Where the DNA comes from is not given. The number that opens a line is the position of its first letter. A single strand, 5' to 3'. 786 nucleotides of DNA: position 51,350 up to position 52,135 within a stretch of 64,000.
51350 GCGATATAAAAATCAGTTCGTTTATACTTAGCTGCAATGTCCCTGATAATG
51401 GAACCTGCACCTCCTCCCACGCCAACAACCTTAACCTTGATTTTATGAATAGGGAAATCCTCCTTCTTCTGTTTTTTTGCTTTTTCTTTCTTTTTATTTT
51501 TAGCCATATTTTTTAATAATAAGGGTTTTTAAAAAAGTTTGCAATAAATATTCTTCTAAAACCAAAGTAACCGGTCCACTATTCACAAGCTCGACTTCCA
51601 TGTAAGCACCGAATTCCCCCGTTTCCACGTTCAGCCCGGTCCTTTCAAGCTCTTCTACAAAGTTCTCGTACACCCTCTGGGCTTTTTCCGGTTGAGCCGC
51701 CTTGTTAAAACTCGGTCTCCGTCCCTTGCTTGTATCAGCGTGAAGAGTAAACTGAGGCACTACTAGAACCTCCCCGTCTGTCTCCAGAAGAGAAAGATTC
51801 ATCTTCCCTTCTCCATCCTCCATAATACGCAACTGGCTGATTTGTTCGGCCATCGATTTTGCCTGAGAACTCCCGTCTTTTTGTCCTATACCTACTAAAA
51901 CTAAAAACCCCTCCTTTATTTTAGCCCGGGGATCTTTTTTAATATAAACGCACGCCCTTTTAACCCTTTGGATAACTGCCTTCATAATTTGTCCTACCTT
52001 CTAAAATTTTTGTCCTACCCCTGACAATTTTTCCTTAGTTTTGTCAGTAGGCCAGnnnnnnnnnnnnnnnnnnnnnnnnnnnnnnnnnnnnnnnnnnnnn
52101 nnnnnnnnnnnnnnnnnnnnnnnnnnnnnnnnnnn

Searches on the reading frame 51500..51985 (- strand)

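Call 20: search_protein_families(library=pfam, proteins=[window:51500-51985:-], max_evalue=0.00001)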
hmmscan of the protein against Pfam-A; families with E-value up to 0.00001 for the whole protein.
window:51500-51985:- (161 aa): 1 family
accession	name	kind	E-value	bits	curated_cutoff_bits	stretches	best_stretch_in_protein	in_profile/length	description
PF02580.21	Tyr_Deacylase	-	5.8e-55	186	25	1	2-144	1-144/144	D-Tyr-tRNA(Tyr) deacylase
